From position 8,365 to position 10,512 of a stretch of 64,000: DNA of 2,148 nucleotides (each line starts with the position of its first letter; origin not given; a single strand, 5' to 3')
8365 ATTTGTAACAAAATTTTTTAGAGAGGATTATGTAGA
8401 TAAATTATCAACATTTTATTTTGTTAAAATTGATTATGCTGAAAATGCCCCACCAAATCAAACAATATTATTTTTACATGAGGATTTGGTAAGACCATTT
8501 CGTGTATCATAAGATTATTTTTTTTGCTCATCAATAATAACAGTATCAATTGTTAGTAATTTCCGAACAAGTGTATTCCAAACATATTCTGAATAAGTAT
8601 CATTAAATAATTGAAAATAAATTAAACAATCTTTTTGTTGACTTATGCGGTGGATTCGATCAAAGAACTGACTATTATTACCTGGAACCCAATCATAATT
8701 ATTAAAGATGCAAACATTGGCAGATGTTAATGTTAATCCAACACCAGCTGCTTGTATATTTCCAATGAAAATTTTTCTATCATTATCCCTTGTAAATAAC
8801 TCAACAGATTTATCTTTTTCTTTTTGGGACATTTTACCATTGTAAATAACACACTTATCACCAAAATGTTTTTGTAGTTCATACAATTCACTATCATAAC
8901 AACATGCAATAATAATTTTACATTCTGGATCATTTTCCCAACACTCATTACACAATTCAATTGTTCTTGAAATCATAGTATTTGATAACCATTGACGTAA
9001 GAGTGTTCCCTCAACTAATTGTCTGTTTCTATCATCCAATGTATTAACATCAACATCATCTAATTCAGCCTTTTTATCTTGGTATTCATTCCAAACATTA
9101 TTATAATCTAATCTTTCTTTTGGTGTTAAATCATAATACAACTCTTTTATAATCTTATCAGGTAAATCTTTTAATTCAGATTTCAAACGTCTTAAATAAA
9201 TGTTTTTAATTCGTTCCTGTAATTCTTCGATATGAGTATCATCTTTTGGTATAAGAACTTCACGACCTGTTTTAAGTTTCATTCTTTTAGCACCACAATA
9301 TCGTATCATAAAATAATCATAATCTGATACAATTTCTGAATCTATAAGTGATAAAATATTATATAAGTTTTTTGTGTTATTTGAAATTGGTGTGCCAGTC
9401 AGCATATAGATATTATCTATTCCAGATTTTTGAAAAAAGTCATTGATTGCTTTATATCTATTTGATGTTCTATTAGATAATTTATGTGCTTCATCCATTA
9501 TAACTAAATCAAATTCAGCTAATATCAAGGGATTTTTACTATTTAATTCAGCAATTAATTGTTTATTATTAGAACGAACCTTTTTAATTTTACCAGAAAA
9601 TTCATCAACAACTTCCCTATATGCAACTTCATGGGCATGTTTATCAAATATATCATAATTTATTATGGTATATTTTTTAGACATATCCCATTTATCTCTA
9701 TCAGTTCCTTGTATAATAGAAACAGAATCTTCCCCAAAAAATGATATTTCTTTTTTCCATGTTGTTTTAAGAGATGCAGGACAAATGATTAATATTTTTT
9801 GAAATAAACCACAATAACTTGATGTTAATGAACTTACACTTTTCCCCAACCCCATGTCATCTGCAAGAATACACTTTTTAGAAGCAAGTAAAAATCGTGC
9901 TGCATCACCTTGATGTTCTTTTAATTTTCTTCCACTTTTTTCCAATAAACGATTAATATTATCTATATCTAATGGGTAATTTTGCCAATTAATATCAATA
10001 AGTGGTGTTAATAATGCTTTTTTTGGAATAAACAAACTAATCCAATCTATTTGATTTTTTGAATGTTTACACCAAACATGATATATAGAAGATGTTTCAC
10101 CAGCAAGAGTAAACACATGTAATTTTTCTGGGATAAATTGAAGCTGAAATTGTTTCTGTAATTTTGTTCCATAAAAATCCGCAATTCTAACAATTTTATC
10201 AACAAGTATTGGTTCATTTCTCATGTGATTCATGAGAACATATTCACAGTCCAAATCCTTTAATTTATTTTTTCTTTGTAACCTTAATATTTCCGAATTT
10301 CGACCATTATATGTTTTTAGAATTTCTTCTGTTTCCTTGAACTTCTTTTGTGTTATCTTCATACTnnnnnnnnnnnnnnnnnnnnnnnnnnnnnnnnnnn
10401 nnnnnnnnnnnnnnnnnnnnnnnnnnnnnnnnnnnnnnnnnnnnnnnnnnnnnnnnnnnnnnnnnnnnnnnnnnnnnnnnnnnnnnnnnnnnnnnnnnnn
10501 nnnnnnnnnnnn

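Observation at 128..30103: Six-copy bipartite promoter-like element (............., 26-27 bp spacer, TAnnTTTG) upstream of minus-strand genes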

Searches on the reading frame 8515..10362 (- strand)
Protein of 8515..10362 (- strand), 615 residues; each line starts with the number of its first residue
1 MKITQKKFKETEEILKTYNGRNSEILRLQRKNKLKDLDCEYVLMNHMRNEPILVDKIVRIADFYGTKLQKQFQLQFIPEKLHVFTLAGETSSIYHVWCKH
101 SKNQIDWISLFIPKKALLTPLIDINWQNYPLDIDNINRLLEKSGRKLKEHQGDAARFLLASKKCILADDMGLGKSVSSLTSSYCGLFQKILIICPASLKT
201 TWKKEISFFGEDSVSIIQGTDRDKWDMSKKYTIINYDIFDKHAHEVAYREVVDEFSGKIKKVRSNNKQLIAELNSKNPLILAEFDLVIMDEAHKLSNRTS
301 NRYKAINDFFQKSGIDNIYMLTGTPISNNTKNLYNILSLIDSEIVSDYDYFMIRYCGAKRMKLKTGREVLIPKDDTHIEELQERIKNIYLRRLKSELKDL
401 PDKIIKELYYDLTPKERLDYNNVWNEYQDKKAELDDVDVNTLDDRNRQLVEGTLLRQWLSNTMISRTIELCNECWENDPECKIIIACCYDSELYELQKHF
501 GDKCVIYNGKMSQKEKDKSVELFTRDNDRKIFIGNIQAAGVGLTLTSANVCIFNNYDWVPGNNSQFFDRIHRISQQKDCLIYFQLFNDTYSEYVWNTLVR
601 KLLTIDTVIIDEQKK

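Call 9: search_protein_families(library=phrogs, proteins=[window:8515-10362:-])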
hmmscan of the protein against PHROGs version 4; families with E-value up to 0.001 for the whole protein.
window:8515-10362:- (615 aa): 8 families
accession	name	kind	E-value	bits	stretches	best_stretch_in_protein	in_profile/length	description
phrog_62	-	DNA, RNA and nucleotide metabolism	1.2e-98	332.3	1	132-609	684-1133/1881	DNA helicase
phrog_29996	-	unknown function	4.8e-23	82.1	2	496-596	1051-1151/1189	-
phrog_16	-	DNA, RNA and nucleotide metabolism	3e-17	63.1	1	142-582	268-596/986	DNA helicase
phrog_23807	-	unknown function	4.1e-12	45.7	1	163-461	148-417/1053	-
phrog_21391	-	DNA, RNA and nucleotide metabolism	2.2e-11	42.6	1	454-572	1333-1453/2021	DNA helicase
phrog_11801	-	other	6.7e-11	41.1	2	128-213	853-938/2269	DNA methyltransferase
phrog_1685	-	unknown function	1.7e-07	29.8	0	524-610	1463-1550/2278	-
phrog_10691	-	unknown function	0.00018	19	0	472-544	2144-2215/3925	-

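Call 10: search_protein_families(library=pfam, proteins=[window:8515-10362:-])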
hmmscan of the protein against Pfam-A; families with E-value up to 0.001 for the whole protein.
window:8515-10362:- (615 aa): 4 families
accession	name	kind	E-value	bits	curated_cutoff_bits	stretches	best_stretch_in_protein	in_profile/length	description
PF00176.29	SNF2-rel_dom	-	1.4e-28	100.3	24.9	1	161-438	17-267/290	SNF2-related domain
PF00271.37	Helicase_C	-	6.3e-13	49.4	23.5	1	470-573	6-109/110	Helicase conserved C-terminal domain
PF04851.21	ResIII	-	2.3e-09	37.8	22.5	1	151-325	8-162/164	Type III restriction enzyme, res subunit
PF00270.35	DEAD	-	0.00035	20.8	26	0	259-331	95-165/167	DEAD/DEAH box helicase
